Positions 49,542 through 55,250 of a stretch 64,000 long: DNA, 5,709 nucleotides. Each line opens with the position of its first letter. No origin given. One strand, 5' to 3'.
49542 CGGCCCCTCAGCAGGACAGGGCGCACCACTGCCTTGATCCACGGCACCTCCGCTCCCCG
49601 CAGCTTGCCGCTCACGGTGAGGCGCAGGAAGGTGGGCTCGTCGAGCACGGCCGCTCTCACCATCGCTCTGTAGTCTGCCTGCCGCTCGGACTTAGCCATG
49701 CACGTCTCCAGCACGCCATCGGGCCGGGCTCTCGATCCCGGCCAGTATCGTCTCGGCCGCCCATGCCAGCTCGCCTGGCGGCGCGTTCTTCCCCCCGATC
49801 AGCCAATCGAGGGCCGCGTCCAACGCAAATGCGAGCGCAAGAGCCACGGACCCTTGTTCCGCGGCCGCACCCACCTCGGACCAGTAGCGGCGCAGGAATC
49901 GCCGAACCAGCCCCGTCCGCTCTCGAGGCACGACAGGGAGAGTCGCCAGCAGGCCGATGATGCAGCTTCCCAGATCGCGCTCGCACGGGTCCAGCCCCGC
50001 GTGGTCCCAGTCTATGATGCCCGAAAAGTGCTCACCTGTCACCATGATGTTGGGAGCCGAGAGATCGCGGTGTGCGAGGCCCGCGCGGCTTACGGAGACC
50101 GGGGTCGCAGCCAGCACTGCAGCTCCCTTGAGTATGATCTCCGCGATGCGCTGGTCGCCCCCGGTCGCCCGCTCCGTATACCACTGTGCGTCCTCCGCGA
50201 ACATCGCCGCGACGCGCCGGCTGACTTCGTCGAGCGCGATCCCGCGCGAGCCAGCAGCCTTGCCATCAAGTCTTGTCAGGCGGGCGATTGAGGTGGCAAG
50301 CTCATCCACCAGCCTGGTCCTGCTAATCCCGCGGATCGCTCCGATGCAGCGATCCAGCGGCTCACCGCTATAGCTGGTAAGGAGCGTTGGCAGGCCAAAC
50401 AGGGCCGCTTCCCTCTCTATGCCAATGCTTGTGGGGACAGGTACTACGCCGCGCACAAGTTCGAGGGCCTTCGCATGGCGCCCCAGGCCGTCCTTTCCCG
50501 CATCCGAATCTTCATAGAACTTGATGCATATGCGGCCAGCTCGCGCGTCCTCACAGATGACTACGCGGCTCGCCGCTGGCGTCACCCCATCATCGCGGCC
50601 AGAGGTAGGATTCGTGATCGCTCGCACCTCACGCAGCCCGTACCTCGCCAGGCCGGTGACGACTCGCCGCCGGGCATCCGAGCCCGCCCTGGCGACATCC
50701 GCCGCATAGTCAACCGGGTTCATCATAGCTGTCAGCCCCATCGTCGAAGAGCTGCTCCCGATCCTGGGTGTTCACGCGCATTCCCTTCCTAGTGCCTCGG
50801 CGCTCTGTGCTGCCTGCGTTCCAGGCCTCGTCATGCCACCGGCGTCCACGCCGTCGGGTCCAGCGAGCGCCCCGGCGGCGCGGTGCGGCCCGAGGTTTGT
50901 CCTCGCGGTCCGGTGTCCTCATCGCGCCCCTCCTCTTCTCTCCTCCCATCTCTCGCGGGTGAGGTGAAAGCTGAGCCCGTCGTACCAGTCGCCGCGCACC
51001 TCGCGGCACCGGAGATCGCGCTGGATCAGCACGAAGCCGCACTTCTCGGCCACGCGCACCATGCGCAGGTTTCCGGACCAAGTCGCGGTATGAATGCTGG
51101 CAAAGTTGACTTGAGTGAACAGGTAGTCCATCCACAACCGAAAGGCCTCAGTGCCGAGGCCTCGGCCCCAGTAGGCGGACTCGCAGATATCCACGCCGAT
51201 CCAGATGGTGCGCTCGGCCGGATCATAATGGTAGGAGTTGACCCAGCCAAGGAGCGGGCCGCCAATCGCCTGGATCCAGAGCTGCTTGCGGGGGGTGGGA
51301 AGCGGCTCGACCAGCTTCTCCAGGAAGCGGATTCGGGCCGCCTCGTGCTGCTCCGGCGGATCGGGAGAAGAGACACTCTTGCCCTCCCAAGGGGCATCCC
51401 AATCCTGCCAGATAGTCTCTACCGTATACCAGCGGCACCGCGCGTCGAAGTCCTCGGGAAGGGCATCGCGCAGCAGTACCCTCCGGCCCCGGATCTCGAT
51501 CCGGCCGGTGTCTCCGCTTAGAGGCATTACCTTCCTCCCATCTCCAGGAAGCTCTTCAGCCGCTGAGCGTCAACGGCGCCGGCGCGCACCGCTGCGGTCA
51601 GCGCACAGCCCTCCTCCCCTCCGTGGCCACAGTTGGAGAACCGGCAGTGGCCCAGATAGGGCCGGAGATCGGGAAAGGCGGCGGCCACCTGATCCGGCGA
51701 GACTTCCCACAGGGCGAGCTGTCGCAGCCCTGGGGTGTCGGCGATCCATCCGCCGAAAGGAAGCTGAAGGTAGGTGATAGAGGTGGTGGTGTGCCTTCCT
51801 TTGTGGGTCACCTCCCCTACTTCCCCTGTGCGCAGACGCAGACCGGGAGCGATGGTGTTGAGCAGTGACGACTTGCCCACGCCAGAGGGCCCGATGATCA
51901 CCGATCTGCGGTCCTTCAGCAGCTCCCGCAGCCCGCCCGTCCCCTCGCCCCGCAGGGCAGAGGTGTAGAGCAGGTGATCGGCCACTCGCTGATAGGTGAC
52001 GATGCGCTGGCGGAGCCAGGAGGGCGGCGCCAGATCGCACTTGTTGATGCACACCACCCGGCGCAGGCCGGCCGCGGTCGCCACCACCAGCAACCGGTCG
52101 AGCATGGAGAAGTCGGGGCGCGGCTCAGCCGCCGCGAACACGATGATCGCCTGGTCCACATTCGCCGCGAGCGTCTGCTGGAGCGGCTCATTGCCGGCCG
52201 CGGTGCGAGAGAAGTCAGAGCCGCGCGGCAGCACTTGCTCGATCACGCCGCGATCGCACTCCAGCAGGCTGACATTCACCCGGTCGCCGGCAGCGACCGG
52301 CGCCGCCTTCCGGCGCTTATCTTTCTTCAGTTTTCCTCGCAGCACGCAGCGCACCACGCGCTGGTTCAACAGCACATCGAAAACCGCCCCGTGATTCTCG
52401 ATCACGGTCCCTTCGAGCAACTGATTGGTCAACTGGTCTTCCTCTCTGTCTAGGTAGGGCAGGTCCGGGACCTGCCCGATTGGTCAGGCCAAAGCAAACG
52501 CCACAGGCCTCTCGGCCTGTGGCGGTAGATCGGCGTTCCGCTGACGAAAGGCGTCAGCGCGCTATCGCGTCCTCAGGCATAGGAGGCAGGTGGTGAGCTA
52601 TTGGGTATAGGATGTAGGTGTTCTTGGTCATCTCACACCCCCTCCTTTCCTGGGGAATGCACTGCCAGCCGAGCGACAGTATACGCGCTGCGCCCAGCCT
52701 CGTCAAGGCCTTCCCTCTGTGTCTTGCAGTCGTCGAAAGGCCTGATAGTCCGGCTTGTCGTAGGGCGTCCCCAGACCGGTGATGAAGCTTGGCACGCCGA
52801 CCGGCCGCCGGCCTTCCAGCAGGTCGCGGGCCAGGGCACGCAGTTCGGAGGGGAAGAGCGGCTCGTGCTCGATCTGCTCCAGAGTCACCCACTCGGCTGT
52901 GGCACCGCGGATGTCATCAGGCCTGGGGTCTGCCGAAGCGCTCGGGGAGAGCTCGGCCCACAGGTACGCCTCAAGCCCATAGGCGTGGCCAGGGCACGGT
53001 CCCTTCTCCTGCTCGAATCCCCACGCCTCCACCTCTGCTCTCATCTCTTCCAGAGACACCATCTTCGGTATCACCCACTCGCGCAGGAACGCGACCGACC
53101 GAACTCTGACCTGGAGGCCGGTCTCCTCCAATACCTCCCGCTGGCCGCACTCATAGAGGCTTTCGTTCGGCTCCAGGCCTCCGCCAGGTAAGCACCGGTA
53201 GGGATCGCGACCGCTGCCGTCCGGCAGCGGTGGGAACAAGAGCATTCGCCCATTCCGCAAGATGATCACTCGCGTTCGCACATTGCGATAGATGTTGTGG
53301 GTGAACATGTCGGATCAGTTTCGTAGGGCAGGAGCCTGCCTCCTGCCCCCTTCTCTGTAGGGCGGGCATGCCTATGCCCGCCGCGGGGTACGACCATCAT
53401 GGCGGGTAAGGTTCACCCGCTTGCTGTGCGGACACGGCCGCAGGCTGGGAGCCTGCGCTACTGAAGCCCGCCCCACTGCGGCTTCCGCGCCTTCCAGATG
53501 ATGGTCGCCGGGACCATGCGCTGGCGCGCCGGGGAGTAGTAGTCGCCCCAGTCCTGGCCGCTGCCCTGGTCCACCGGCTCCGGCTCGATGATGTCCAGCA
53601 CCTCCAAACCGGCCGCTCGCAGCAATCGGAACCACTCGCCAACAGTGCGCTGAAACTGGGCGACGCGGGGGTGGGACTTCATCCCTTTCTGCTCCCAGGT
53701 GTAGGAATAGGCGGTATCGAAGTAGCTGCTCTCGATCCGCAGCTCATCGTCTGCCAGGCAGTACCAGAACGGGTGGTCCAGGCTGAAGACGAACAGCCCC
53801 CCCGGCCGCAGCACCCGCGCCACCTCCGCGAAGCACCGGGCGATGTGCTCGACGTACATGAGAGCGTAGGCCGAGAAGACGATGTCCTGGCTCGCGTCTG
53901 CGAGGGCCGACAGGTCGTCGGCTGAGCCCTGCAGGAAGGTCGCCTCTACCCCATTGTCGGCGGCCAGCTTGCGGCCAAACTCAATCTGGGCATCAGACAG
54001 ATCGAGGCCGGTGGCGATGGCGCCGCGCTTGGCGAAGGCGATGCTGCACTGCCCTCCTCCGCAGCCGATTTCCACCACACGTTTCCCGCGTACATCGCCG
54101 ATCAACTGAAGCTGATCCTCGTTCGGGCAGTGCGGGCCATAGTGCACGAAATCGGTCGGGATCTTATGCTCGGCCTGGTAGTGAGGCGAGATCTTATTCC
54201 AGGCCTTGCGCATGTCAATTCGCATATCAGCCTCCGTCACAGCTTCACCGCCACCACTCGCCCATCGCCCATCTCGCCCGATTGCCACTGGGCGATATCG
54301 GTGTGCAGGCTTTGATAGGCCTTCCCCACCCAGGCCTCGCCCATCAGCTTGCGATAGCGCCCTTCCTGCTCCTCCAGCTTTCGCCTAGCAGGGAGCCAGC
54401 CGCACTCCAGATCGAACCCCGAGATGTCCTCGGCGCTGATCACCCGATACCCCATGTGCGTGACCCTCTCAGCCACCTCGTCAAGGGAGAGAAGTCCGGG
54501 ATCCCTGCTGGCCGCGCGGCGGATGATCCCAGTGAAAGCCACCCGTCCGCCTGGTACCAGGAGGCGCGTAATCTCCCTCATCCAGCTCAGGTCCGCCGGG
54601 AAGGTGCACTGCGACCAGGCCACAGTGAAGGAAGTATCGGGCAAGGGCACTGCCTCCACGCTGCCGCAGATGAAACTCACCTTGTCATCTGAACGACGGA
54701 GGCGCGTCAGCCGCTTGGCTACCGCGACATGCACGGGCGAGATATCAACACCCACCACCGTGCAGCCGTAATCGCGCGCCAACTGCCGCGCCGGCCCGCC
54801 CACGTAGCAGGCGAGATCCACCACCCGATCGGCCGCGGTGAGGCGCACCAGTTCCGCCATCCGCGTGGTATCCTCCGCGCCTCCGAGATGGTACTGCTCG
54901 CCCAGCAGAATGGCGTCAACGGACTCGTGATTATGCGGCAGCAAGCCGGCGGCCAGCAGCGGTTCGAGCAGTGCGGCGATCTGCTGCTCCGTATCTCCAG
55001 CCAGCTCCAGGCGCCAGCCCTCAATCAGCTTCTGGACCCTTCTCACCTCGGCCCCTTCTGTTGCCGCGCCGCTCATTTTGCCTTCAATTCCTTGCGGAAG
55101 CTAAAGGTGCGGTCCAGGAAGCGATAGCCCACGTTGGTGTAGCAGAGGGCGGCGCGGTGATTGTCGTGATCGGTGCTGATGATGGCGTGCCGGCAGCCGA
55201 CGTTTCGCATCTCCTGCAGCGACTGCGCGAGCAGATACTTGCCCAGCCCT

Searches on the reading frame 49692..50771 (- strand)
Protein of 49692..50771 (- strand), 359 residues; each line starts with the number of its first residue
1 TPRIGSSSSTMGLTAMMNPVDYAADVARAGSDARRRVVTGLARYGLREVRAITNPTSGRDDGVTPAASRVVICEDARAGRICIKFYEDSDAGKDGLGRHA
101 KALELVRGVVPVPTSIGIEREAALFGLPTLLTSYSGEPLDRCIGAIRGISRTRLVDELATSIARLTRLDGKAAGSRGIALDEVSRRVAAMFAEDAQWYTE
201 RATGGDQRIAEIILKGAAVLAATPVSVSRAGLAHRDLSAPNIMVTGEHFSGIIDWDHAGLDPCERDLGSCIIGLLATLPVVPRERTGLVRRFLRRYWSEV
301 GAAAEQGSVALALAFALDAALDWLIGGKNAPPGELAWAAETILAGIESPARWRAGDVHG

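Call 28: search_protein_families(library=pfam, proteins=[window:49692-50771:-], max_evalue=0.0001)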
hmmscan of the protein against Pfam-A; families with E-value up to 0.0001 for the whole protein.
window:49692-50771:- (359 aa): 1 family
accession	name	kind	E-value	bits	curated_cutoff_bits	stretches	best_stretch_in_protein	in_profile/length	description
PF01636.29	APH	-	4.3e-18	66.4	23.2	1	68-297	11-233/239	Phosphotransferase enzyme family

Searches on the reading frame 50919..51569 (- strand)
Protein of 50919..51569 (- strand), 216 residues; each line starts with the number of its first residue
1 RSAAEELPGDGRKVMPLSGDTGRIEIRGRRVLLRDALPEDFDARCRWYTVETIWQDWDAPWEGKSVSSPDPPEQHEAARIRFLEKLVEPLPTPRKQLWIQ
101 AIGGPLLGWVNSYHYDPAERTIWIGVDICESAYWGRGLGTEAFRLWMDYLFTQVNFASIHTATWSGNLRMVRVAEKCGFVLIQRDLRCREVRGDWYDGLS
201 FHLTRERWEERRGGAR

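Call 28: search_protein_families(library=pfam, proteins=[window:50919-51569:-], max_evalue=0.0001)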
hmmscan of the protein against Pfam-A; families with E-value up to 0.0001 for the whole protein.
window:50919-51569:- (216 aa): 3 families
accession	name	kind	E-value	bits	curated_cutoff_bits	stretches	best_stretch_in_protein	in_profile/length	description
PF13302.13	Acetyltransf_3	-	4.3e-18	66.8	25.4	1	30-180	1-138/138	Acetyltransferase (GNAT) domain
PF00583.31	Acetyltransf_1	-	1.6e-08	35.3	20.7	1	80-179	23-116/116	Acetyltransferase (GNAT) family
PF13420.13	Acetyltransf_4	-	1.2e-05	25.9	24.3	1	84-197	38-152/155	Acetyltransferase (GNAT) domain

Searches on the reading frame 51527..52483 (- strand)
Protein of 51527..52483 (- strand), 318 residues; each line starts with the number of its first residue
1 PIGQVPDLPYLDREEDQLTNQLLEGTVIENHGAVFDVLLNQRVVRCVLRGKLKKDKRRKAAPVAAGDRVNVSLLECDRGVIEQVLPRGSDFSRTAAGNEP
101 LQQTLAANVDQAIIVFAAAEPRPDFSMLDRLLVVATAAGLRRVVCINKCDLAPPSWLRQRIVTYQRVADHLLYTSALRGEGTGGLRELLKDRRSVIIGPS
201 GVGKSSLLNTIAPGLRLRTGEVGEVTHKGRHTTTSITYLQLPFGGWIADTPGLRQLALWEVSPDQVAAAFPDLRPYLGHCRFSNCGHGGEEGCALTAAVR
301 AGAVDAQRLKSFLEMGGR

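Call 28: search_protein_families(library=pfam, proteins=[window:51527-52483:-], max_evalue=0.0001)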
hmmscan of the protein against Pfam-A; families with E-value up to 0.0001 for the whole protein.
window:51527-52483:- (318 aa): 4 families
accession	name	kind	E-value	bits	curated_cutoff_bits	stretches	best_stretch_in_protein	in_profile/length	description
PF03193.22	RsgA_GTPase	-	8.5e-48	162.9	30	1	84-259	1-174/174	RsgA GTPase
PF16745.11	RsgA_N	-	1.9e-08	34.4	27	1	24-81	1-54/54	RsgA N-terminal domain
PF01926.29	MMR_HSR1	-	2.1e-05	25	21.9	1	195-253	3-56/113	50S ribosome-binding GTPase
PF00005.33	ABC_tran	-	7e-05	23.9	25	0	191-228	11-51/137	ABC transporter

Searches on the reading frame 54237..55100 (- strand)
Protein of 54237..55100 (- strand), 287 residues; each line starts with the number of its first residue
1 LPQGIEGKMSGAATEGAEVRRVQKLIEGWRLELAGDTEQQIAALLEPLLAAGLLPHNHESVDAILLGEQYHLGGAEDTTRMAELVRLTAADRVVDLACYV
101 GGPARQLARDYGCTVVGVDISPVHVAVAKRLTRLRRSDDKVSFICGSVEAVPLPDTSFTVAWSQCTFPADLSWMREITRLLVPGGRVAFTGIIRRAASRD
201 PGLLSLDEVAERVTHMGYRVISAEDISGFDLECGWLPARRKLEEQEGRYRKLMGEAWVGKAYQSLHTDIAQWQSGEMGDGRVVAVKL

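Call 28: search_protein_families(library=pfam, proteins=[window:54237-55100:-], max_evalue=0.0001)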
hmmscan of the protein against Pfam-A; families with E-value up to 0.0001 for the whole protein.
window:54237-55100:- (287 aa): 5 families
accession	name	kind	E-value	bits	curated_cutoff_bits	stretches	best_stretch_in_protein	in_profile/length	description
PF13649.12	Methyltransf_25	-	1.1e-15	58.5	27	1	93-185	1-97/97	Methyltransferase domain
PF08241.18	Methyltransf_11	-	1.1e-15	58.4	21.2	1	94-189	1-95/95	Methyltransferase domain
PF13847.12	Methyltransf_31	-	1.3e-10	41.6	27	1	89-190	3-110/145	Methyltransferase domain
PF01209.24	Ubie_methyltran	-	4.6e-06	26.6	20.1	1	88-188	46-150/233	ubiE/COQ5 methyltransferase family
PF08242.18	Methyltransf_12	-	3.4e-05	24.9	30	1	94-187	1-98/98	Methyltransferase domain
